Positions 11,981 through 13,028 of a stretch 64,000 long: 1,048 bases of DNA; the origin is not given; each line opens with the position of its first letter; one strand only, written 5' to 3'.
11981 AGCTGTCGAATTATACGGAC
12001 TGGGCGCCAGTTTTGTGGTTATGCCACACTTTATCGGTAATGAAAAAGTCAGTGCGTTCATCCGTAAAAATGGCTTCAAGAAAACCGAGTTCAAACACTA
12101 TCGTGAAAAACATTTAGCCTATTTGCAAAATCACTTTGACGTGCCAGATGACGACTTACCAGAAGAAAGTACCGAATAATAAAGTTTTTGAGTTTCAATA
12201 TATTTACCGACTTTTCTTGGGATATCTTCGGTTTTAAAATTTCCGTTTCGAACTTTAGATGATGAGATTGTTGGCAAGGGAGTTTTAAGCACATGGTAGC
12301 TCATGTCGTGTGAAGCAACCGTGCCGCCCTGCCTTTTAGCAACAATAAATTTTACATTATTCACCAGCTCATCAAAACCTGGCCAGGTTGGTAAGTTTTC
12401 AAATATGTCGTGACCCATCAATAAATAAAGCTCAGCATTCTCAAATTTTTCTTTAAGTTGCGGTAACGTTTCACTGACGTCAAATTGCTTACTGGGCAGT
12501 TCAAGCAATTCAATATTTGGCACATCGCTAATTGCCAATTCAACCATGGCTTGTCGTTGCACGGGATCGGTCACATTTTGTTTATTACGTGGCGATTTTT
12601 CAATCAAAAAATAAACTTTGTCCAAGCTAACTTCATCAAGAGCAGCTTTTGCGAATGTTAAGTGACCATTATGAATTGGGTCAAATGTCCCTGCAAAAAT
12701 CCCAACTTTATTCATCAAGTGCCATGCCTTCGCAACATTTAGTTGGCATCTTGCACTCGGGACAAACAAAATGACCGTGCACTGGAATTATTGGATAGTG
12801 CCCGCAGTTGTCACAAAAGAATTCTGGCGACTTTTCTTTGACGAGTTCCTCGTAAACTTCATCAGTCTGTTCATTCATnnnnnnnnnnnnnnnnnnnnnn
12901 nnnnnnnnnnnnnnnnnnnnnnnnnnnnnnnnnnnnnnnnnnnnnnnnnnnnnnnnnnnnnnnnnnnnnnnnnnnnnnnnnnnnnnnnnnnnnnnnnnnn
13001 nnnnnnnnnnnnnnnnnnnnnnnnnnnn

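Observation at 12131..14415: Riboswitch-controlled, translationally coupled operon: unknown 504-aa Zn-ribbon protein, 56-aa Zn-ribbon protein, NadD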

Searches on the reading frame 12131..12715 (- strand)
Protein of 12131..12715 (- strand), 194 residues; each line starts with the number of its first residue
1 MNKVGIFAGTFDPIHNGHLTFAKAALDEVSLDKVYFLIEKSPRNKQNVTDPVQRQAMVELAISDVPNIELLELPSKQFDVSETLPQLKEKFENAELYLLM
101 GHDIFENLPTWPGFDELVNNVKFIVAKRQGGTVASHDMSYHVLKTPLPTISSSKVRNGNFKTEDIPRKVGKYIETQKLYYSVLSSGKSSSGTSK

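Call 5: search_protein_families(library=pfam, proteins=[window:12131-12715:-], max_evalue=1)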
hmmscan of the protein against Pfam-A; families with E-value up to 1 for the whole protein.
window:12131-12715:- (194 aa): 1 family
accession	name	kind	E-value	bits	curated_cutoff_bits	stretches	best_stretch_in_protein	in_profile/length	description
PF01467.32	CTP_transf_like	-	1.5e-21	77.5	21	1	6-157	1-132/133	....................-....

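Call 6: search_protein_families(library=ncbifam, proteins=[window:12131-12715:-], max_evalue=1)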
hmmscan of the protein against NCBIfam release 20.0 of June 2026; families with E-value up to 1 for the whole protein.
window:12131-12715:- (194 aa): 28 families (the best 25 are shown)
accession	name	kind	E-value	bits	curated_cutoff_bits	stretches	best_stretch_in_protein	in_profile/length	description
NF005519.0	PRK07152.1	equivalog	1e-40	139.8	315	1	3-181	2-186/361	nicotinate-nucleotide adenylyltransferase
TIGR00482.1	TIGR00482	equivalog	5.7e-36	124.4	112.45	1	6-179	1-194/194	nicotinate (nicotinamide) nucleotide adenylyltransferase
NF000841.0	PRK00071.1-4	equivalog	8.8e-35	120.2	197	1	1-180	6-193/194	nicotinate-nucleotide adenylyltransferase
NF000840.1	PRK00071.1-3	equivalog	1.3e-32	112.9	150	1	1-180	5-199/201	nicotinate-nucleotide adenylyltransferase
NF000839.0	PRK00071.1-1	equivalog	1.5e-28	100.3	187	2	5-134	9-143/219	nicotinate-nucleotide adenylyltransferase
NF000842.0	PRK00071.2-1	equivalog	6.8e-19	68.2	167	1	2-181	2-186/191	nicotinate-nucleotide adenylyltransferase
NF005410.0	PRK06973.1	equivalog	6.5e-18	64.9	214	1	3-134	23-162/243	nicotinate-nucleotide adenylyltransferase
NF000843.0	PRK00071.2-2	equivalog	5.1e-16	58.8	240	1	2-135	12-148/212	nicotinate-nucleotide adenylyltransferase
NF000845.0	PRK00071.2-4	equivalog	8.3e-13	48.2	210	1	3-134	9-143/197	nicotinate-nucleotide adenylyltransferase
TIGR00125.1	cyt_tran_rel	domain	1.1e-11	44.7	27.7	1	4-67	1-65/65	adenylyltransferase/cytidyltransferase family protein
TIGR01510.1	coaD_prev_kdtB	equivalog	2.4e-11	43.9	103.3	1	5-70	2-64/155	pantetheine-phosphate adenylyltransferase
NF000846.0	PRK00071.2-5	equivalog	8.7e-10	38.4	329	1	3-129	20-149/210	nicotinate-nucleotide adenylyltransferase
NF003788.0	PRK05379.1-5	equivalog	0.00011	21.7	354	1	6-66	9-69/351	bifunctional nicotinamide-nucleotide adenylyltransferase/Nudix hydroxylase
NF003791.0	PRK05379.2-3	equivalog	0.00039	19.7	409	1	3-63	6-66/340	bifunctional nicotinamide-nucleotide adenylyltransferase/Nudix hydroxylase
NF002243.0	PRK01153.1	subfamily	0.0019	17.8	127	1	5-64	3-62/175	nicotinamide-nucleotide adenylyltransferase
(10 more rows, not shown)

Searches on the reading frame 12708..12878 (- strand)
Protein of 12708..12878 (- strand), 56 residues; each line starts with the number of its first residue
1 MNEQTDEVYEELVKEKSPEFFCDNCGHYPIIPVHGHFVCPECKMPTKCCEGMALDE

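Call 5: search_protein_families(library=pfam, proteins=[window:12708-12878:-], max_evalue=1)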
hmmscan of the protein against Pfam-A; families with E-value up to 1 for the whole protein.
window:12708-12878:- (56 aa): 13 families
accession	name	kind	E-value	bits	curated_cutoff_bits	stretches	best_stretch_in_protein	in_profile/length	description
PF08274.17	Zn_Ribbon_YjdM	-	0.0013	19.2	30.8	1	34-43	17-26/30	PhnA Zinc-Ribbon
PF24458.1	DUF7573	-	0.037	14.4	30.2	1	35-43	29-37/39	Domain of unknown function (DUF7573)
PF01155.25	HypA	-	0.057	13.9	28.9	1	13-49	64-100/112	Hydrogenase/urease nickel incorporation, metallochaperone, hypA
PF07754.17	HVO_2753_ZBP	-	0.06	13.6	33.2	1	11-31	7-28/46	Small zinc finger protein HVO_2753-like, Zn-binding pocket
PF13824.12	zf-Mss51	-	0.077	13.6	27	1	22-51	2-29/55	Zinc-finger of mitochondrial splicing suppressor 51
PF23547.1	Zn_ribbon_FGT1_1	-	0.083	12.9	27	1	37-46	21-30/35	FORGETTER1 first zinc ribbon domain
PF08209.17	Sgf11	-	0.14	12.2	26.4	0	16-26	1-11/33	Sgf11 (transcriptional regulation protein)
PF25169.1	DUF7830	-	0.15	12.4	27.5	0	9-27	24-42/72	Domain of unknown function (DUF7830)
PF25164.1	CoiA_N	-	0.18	11.8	26.3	0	35-45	16-26/50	Competence protein CoiA, N-terminal domain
PF01783.29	Ribosomal_L32p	-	0.21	12.3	21.3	1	17-43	23-46/56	Ribosomal L32p protein family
PF02697.20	VAPB_antitox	-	0.24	12.7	27.9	1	5-18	6-19/69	Putative antitoxin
PF18387.7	zf_C2H2_ZHX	-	0.29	11.3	27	1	36-54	4-22/53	Zinc-fingers and homeoboxes C2H2 finger domain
PF18439.7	zf_UBZ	-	0.48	10.6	25.6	0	20-27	3-10/32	Ubiquitin-Binding Zinc Finger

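Call 6: search_protein_families(library=ncbifam, proteins=[window:12708-12878:-], max_evalue=1)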
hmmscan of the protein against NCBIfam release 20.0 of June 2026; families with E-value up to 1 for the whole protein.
window:12708-12878:- (56 aa): 3 families
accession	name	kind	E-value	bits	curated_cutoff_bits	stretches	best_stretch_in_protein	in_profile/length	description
NF008757.0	PRK11788.1-5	equivalog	0.13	11.4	363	1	6-43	341-374/388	lipopolysaccharide assembly protein LapB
NF009143.0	PRK12495.1-4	equivalog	0.17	12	372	1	19-47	42-69/244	hypothetical protein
NF001646.0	PRK00420.1-3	equivalog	0.33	11.2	117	1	19-46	20-46/117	hypothetical protein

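Call 21: list_cluster_members(proteins=[P0001, P0006, window:12708-12878:-, window:12131-12715:-])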
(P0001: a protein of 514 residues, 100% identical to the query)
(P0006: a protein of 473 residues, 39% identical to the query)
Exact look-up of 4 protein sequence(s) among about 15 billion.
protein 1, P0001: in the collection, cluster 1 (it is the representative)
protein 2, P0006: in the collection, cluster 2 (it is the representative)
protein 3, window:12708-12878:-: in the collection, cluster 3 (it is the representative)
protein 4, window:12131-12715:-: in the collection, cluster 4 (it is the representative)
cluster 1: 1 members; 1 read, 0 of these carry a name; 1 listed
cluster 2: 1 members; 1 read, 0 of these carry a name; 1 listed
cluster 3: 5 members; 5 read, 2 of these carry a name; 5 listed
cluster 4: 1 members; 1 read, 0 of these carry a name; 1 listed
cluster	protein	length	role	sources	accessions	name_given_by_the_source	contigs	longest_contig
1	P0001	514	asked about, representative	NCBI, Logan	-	-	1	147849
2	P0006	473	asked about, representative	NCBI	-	-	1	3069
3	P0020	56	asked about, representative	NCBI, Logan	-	-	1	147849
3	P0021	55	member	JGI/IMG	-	hypothetical protein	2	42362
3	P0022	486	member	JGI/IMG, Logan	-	4-amino-4-deoxy-L-arabinose transferase-like glycosyltransferase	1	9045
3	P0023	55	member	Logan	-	-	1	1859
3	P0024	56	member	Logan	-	-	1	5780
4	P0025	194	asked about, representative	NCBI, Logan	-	-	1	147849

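Call 69: find_homologous_proteins(query=window:12711-12878:-, max_evalue=0.01)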
Query window:12711-12878:- (56 aa): 87 proteins with E <= 0.01 among 87 candidates.
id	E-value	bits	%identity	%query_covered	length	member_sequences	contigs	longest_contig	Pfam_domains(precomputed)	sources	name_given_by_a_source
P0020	2.5e-33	130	100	100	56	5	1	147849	-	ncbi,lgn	-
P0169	3.2e-26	108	81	100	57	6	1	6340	-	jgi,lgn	jgi:Zn finger protein HypA/HybF involved in hydrogenase expression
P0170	5.0e-26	107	90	89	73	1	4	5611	-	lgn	-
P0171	6.8e-25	103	81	93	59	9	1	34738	-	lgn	-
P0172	1.5e-24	102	75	98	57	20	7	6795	-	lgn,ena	-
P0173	2.1e-24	102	80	91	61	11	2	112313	-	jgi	jgi:Zn finger protein HypA/HybF involved in hydrogenase expression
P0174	5.1e-24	101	77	93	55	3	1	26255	-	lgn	-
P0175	6.5e-24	100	85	84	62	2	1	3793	-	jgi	jgi:hypothetical protein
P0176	1.0e-23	100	81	95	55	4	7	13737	-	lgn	-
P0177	1.4e-23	99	79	93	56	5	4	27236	-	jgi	jgi:hypothetical protein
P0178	2.0e-23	99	78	88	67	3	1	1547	-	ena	-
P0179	2.7e-23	98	75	95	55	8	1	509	-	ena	-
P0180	2.8e-23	98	78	89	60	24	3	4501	-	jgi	jgi:Zn finger protein HypA/HybF involved in hydrogenase expression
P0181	2.9e-23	98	73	98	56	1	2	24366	-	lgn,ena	-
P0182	3.7e-23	98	75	95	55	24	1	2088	-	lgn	-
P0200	3.8e-21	92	71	100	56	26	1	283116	-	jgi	-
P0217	1.9e-19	86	65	98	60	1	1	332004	-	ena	-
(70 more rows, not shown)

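Call 70: find_encoding_contigs(protein=P0200, flank=5000, max_places=2)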
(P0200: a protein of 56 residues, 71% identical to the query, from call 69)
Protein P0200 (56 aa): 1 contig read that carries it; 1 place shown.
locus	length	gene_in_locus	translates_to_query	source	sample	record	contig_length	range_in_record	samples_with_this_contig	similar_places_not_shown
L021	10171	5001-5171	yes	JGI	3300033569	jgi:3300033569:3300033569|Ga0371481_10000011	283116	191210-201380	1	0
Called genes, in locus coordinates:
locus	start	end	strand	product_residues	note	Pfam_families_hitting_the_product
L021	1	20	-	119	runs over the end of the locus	PF02656:DUF202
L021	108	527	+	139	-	PF00903:Glyoxalase (weak), PF22677:Ble-like_N (weak)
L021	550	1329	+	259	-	PF06966:DUF1295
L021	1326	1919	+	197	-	PF05711:TylF, PF13578:Methyltransf_24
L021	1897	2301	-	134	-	PF01878:EVE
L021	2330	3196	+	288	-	PF02673:BacA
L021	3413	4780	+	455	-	-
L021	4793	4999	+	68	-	-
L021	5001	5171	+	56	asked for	-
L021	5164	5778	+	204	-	PF01467:CTP_transf_like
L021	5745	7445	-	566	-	PF00999:Na_H_Exchanger, PF02254:TrkA_N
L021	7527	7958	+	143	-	PF04120:Iron_permease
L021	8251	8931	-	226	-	PF13098:Thioredoxin_2 (weak), PF13462:Thioredoxin_4, PF01323:DSBA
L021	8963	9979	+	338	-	PF01595:CNNM, PF00571:CBS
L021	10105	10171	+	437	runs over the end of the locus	PF01336:tRNA_anti-codon, PF00152:tRNA-synt_2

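Call 71: find_encoding_contigs(protein=P0217, flank=5000, max_places=2)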
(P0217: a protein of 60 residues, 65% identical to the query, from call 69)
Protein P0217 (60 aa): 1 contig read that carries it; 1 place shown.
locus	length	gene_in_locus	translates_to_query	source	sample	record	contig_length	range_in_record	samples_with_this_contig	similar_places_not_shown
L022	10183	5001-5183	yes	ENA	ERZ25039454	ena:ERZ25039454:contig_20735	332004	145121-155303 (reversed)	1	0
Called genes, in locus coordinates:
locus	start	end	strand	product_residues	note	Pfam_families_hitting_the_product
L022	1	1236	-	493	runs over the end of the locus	PF13727:CoA_binding_3, PF02397:Bac_transf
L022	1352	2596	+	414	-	PF04932:Wzy_C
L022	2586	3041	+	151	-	PF04138:GtrA_DPMS_TM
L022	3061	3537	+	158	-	PF01726:LexA_DNA_bind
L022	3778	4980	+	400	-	-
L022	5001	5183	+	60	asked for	-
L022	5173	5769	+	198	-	PF01467:CTP_transf_like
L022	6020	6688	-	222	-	PF13462:Thioredoxin_4, PF01323:DSBA, PF13743:Thioredoxin_5 (weak)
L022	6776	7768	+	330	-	PF00571:CBS (weak)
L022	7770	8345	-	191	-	-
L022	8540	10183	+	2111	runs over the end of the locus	PF01731:Arylesterase (faint), PF08450:SGL (faint), PF10282:Lactonase (faint), PF01436:NHL (weak), PF05345:He_PIG, PF01436:NHL, PF05345:He_PIG, PF02518:HATPase_c, +1 more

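Call 72: find_encoding_contigs(protein=P0173, flank=5000, max_places=2)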
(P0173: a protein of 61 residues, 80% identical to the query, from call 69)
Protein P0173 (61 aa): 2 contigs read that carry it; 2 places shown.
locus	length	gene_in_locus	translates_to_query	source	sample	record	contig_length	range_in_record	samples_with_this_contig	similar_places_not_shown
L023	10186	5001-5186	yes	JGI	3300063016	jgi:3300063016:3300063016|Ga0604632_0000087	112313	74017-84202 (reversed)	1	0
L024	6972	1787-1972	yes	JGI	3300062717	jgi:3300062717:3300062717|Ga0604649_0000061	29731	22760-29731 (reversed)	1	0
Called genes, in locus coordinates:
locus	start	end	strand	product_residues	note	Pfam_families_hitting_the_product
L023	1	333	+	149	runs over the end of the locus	PF01726:LexA_DNA_bind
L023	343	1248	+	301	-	PF00005:ABC_tran, PF13304:AAA_21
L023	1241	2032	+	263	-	PF01061:ABC2_membrane (weak), PF12679:ABC2_membrane_2, PF10920:DUF2705, PF12730:ABC2_membrane_4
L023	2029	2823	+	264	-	PF02673:BacA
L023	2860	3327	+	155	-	-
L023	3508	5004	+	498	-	-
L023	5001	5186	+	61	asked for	-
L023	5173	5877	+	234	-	-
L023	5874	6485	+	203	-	PF01467:CTP_transf_like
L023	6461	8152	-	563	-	PF00999:Na_H_Exchanger, PF02254:TrkA_N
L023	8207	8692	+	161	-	PF04120:Iron_permease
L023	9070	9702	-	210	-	PF13462:Thioredoxin_4, PF01323:DSBA, PF13743:Thioredoxin_5 (weak)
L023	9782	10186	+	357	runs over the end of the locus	PF00571:CBS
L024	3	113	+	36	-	?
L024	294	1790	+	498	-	-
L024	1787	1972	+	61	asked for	-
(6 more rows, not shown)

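Call 81: search_protein_families(library=pfam, proteins=[L023:5173-5874:+, L021:4793-4996:+, L023:2860-3324:+, L022:3778-4977:+, L023:3508-5001:+], max_evalue=0.1)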
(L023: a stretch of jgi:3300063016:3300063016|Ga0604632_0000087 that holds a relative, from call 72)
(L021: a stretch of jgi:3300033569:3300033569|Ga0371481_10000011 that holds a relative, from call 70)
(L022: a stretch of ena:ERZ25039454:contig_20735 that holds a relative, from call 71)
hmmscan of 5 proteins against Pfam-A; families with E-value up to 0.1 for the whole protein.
L023:5173-5874:+ (234 aa): 0 families

L021:4793-4996:+ (68 aa): 1 family
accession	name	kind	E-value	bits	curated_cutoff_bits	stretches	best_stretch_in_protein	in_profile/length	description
PF19134.6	DUF5817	-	0.08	13.4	31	1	38-65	4-31/57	Domain of unknown function (DUF5817)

L023:2860-3324:+ (155 aa): 3 families
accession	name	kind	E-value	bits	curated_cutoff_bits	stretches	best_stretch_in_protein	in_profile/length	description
PF25541.1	TBCA_PH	-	0.0032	17.6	27.8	1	39-73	30-64/139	PH domain-containing proteins, TBCA domain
PF06295.17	ZapG-like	-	0.011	16.2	33.5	1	21-63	4-45/123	Z-ring associated protein G-like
PF13400.11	Tad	-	0.017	15.9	22.3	1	17-49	4-35/47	Putative Flp pilus-assembly TadE/G-like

L022:3778-4977:+ (400 aa): 0 families

L023:3508-5001:+ (498 aa): 0 families

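Call 82: search_protein_families(library=ncbifam, proteins=[L023:5173-5874:+], max_evalue=0.1)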
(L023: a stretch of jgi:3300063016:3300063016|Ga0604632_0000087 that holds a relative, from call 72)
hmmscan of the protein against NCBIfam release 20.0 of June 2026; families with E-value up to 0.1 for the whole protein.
L023:5173-5874:+ (234 aa): 0 families

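Call 91: search_protein_families(library=padloc, proteins=[window:12711-12878:-], max_evalue=0.01)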
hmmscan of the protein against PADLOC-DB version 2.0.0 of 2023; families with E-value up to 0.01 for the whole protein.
window:12711-12878:- (56 aa): 0 families

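Call 92: search_protein_families(library=phrogs, proteins=[window:12711-12878:-], max_evalue=0.01)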
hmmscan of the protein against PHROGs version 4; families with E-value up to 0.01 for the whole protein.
window:12711-12878:- (56 aa): 1 family
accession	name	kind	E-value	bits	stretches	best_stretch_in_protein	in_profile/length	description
phrog_17221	-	unknown function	0.00065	20.7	0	14-26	33-45/51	-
